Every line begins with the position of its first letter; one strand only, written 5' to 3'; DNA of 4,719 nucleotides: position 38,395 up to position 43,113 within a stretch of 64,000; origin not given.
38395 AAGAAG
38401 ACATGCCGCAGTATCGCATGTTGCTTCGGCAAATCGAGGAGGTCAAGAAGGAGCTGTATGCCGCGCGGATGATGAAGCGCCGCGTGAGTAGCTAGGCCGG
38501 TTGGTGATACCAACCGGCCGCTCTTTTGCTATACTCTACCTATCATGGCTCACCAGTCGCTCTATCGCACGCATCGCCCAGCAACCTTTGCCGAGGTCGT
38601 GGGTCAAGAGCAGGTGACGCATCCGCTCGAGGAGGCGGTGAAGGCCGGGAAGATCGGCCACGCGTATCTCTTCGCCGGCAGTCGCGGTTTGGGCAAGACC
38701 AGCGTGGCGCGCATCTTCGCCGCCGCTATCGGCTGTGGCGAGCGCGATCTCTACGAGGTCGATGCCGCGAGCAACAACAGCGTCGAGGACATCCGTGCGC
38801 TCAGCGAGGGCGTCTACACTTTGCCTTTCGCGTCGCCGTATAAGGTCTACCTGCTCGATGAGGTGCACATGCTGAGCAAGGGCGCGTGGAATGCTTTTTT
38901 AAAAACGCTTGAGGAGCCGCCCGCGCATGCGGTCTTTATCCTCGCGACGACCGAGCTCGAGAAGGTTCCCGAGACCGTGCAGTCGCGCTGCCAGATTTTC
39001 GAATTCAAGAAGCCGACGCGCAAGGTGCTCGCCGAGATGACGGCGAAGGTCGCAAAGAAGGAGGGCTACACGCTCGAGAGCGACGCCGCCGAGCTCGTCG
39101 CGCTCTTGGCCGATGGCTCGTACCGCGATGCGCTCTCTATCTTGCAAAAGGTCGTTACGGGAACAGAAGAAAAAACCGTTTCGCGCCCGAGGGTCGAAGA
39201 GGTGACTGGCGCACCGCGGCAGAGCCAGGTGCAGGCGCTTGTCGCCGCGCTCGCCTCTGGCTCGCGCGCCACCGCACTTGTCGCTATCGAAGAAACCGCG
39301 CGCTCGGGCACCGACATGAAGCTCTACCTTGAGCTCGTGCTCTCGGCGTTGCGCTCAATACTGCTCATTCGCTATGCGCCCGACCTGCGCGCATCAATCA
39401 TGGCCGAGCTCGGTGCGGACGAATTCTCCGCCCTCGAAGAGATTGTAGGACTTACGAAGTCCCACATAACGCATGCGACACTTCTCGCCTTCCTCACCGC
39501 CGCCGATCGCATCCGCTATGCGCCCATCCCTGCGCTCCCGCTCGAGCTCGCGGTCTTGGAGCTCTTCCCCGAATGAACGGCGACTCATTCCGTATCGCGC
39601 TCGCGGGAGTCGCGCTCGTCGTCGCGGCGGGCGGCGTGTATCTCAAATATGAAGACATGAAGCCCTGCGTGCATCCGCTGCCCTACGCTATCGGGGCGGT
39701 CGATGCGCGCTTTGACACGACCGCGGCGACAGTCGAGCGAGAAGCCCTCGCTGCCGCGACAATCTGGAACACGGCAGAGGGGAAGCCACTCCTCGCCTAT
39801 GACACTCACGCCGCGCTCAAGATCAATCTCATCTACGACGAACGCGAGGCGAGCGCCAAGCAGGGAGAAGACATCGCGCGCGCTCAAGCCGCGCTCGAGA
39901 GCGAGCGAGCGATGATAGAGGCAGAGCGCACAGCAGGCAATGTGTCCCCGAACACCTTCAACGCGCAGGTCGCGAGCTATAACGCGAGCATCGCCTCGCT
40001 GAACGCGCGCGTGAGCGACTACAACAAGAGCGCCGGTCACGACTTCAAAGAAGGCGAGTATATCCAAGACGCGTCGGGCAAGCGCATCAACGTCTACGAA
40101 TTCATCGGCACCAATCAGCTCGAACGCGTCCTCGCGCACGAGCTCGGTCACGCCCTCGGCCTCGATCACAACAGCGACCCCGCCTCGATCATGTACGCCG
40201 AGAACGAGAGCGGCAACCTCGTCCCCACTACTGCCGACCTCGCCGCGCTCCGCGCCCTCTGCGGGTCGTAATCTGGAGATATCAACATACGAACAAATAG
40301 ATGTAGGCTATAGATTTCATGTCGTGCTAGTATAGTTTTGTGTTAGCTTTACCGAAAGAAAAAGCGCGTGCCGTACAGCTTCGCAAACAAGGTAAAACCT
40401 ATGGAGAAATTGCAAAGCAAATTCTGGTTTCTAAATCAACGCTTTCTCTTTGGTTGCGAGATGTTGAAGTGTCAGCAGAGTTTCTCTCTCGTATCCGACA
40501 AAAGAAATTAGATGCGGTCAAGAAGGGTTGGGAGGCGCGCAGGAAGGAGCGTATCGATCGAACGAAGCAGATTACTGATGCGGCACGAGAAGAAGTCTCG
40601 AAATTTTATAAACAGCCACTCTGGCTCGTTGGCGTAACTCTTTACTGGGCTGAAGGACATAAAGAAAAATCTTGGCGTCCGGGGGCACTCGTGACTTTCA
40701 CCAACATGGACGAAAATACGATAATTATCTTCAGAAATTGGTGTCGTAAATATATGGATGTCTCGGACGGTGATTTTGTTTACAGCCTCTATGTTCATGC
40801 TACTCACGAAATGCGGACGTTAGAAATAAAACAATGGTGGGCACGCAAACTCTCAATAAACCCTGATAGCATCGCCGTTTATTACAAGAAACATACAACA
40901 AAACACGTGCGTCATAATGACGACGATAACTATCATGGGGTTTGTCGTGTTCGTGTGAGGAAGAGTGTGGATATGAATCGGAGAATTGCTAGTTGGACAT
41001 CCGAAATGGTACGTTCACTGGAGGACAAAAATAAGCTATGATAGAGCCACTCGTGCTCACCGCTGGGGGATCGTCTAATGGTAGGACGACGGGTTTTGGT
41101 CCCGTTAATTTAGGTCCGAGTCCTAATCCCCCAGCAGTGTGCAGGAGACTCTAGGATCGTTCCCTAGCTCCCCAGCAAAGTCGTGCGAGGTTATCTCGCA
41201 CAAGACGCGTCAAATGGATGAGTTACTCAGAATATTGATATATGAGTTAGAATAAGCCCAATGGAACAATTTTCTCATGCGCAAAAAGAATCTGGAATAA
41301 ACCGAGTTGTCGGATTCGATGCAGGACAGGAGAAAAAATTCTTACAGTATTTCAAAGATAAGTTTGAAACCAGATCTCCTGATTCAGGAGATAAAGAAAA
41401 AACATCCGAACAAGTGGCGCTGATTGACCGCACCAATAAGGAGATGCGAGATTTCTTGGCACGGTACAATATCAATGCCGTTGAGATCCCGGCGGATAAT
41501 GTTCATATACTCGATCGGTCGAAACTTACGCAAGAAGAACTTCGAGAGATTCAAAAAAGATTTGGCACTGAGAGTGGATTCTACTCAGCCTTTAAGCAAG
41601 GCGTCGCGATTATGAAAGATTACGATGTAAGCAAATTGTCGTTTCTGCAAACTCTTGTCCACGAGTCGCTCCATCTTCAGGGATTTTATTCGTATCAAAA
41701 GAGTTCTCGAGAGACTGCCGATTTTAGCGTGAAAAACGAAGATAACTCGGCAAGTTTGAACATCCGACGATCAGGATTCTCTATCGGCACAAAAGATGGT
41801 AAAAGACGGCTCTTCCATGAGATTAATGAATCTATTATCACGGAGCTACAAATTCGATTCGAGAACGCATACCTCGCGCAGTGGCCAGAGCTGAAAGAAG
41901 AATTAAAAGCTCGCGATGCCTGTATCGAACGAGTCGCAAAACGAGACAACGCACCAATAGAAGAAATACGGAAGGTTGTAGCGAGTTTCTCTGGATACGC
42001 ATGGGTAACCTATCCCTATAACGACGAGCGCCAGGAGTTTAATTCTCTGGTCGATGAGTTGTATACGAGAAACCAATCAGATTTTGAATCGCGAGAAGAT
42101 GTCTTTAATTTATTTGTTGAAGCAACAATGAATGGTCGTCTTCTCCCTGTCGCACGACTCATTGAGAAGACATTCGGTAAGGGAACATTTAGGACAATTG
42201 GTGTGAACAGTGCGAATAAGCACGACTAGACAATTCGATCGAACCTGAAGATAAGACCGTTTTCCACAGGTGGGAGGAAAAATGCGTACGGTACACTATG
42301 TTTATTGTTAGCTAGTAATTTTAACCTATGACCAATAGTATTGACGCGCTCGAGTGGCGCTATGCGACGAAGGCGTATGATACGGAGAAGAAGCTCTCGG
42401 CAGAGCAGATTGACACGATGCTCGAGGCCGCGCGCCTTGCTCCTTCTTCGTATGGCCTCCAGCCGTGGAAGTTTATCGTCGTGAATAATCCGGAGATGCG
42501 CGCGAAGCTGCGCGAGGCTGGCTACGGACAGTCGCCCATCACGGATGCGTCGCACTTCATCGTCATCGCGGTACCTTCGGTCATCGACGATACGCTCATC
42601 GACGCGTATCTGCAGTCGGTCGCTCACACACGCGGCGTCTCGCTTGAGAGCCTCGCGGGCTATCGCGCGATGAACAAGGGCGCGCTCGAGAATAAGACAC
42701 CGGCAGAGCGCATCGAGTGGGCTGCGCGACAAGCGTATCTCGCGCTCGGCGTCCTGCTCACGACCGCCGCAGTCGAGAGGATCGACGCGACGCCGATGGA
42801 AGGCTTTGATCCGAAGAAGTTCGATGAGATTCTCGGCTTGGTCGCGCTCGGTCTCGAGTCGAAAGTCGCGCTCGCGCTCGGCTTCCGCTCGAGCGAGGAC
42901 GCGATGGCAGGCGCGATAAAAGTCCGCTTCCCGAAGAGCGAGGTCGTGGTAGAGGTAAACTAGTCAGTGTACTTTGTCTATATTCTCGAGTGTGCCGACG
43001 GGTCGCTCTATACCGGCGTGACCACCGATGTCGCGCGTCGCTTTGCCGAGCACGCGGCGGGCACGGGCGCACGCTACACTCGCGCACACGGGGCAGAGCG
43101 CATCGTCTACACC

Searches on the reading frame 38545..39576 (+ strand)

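Call 50: search_protein_families(library=pfam, proteins=[window:38545-39576:+], max_evalue=0.01)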
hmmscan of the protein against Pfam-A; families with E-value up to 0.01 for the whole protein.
window:38545-39576:+ (343 aa): 10 families
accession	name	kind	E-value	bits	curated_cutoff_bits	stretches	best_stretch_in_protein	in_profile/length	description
PF13177.12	DNA_pol3_delta2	-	2.9e-32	112.3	27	2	77-157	80-160/161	DNA polymerase III, delta subunit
PF00004.35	AAA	-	4.3e-10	40.6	21.2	1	42-153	2-127/131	ATPase family associated with various cellular activities (AAA)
PF12169.13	DNA_pol3_gamma3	-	2.5e-09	37.5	24.4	1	212-340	1-127/143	DNA polymerase III subunits gamma and tau domain III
PF05496.18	RuvB_N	-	1.6e-07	31.6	27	1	11-123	2-109/159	Holliday junction DNA helicase RuvB P-loop domain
PF22608.2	DNAX_ATPase_lid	-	2.8e-07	30.7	27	1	166-201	6-41/49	DNA polymerase III clamp loader subunit, ATPase lid domain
PF13401.12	AAA_22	-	0.00047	20.9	27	0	43-84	10-51/130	AAA domain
PF01078.27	Mg_chelatase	-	0.00067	19.6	20.3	1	15-100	2-83/207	Magnesium chelatase, subunit ChlI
PF13173.12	AAA_14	-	0.0025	18.3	27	1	40-135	4-97/129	AAA domain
PF07728.20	AAA_5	-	0.0054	17.2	22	0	42-128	3-96/139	AAA domain (dynein-related subfamily)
PF16193.11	AAA_assoc_2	-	0.0061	17.2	34.3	0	173-221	3-55/81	AAA C-terminal domain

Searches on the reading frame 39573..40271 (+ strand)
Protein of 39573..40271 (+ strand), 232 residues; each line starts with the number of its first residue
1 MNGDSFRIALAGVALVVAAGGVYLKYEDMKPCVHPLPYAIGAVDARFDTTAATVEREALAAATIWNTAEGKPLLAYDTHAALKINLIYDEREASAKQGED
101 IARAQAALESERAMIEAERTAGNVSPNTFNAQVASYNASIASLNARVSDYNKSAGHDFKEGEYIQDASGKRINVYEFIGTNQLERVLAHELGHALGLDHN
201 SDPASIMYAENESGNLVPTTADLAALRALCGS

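Call 51: search_protein_families(library=pfam, proteins=[window:39573-40271:+], max_evalue=0.01)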
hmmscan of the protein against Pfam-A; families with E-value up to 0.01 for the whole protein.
window:39573-40271:+ (232 aa): 7 families
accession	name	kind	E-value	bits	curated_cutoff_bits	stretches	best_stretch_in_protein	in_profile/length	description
PF00413.30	Peptidase_M10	-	5.5e-09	36.5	24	1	180-225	105-153/159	Matrixin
PF13583.11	Reprolysin_4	-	4.6e-05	23.6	22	1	121-205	75-157/203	Metallo-peptidase family M12B Reprolysin-like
PF13688.12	Reprolysin_5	-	0.00036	21.3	27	1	156-209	131-164/196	Metallo-peptidase family M12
PF16313.11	DUF4953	-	0.0008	19.1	24.2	1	182-208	12-37/316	Met-zincin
PF10462.15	Peptidase_M66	-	0.0057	16.1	20.6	1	178-201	187-212/306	Peptidase M66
PF02031.22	Peptidase_M7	-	0.0068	16.9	25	0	147-211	40-107/133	Streptomyces extracellular neutral proteinase (M7) family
PF13582.12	Reprolysin_3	-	0.009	17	22.4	0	172-199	93-122/123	Metallo-peptidase family M12B Reprolysin-like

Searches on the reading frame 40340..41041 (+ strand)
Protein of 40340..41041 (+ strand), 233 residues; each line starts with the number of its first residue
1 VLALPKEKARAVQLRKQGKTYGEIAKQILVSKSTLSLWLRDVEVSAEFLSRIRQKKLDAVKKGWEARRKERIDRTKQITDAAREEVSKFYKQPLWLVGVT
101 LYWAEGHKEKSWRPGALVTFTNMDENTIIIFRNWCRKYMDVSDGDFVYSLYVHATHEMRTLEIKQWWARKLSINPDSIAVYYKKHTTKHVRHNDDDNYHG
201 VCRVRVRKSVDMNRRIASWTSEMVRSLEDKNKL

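Call 51: search_protein_families(library=pfam, proteins=[window:40340-41041:+], max_evalue=0.01)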
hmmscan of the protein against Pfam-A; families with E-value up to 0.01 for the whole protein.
window:40340-41041:+ (233 aa): 8 families
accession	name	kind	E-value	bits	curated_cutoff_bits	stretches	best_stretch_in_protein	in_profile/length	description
PF13384.12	HTH_23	-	5.5e-06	26.5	24.6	1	6-41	5-40/50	Homeodomain-like domain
PF01527.26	HTH_Tnp_1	-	0.00084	20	24.1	0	6-47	10-53/75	Transposase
PF01381.28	HTH_3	-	0.0034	17.8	23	1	14-52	4-44/55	Helix-turn-helix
PF25787.1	HTH_SB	-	0.0039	17.4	43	1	9-35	13-39/53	Sleeping Beauty transposase HTH domain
PF02796.21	HTH_7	-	0.004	17.7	23.8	0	9-35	12-38/45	Helix-turn-helix domain of resolvase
PF13518.12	HTH_28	-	0.0049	17.4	25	1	7-41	1-35/52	Helix-turn-helix domain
PF04218.19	CENP-B_N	-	0.0058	16.7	21.2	0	5-39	9-43/53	CENP-B N-terminal DNA-binding domain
PF13936.12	HTH_38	-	0.0075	16.4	27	0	12-36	14-38/44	Helix-turn-helix domain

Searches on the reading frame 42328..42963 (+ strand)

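Call 51: search_protein_families(library=pfam, proteins=[window:42328-42963:+], max_evalue=0.01)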
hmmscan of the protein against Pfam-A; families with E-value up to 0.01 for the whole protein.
window:42328-42963:+ (211 aa): 2 families
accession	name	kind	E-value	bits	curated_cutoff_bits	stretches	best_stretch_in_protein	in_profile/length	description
PF00881.29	Nitroreductase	-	3.8e-24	86.2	23.5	1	9-172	2-155/167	Nitroreductase family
PF14512.11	TM1586_NiRdase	-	3.4e-05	24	27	1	22-61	154-193/215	Putative TM nitroreductase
